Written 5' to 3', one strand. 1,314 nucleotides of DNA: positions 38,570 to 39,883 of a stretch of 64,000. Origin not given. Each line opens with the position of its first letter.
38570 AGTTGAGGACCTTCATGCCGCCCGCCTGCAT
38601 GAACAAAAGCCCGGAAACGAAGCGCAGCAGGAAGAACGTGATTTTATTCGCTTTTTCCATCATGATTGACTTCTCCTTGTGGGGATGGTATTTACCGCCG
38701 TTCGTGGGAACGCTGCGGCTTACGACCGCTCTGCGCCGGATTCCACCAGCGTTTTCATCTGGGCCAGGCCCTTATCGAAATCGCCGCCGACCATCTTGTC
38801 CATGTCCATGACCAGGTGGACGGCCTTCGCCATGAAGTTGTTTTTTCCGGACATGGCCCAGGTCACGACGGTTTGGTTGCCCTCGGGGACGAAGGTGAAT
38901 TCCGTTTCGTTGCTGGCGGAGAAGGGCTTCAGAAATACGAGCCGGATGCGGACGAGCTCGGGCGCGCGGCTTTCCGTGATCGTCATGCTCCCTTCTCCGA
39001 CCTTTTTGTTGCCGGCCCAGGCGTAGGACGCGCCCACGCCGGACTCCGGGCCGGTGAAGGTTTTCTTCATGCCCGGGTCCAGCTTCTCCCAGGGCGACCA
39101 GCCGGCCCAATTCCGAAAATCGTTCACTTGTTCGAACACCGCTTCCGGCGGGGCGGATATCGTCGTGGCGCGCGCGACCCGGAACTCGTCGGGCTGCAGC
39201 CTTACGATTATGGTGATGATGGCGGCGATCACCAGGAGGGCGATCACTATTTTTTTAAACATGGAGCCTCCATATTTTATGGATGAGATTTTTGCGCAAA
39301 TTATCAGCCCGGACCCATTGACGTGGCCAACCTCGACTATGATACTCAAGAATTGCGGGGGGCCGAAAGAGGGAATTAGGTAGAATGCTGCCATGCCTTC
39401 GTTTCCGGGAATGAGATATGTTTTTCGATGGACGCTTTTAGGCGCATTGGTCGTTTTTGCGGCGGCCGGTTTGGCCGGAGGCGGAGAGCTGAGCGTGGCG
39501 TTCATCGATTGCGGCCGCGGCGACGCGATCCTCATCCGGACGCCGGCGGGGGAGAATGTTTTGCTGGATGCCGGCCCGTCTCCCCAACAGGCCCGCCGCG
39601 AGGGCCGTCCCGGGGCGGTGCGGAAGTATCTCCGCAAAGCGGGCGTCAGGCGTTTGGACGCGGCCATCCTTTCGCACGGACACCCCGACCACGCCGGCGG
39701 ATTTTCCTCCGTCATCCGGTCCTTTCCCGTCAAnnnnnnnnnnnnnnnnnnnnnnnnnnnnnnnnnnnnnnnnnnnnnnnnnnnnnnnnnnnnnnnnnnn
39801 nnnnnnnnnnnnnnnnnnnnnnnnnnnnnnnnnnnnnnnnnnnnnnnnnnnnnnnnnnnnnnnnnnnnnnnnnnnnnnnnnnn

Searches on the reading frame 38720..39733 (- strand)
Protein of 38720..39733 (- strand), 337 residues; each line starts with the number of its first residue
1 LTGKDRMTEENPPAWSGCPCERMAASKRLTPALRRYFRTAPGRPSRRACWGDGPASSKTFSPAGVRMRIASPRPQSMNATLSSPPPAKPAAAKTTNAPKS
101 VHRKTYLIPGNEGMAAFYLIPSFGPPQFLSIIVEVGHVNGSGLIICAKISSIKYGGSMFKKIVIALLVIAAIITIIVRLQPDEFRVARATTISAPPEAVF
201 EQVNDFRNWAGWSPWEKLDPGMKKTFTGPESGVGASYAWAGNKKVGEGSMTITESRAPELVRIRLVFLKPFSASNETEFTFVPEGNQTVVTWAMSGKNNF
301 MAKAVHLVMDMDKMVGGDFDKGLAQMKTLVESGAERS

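Call 73: search_protein_families(library=pfam, proteins=[window:38720-39733:-], max_evalue=0.001)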
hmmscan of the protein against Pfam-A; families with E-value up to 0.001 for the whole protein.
window:38720-39733:- (337 aa): 1 family
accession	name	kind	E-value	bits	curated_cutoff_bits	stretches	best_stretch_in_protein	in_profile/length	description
PF10604.15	Polyketide_cyc2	-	4.1e-14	53.5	27.4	1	185-331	3-142/142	Polyketide cyclase / dehydrase and lipid transport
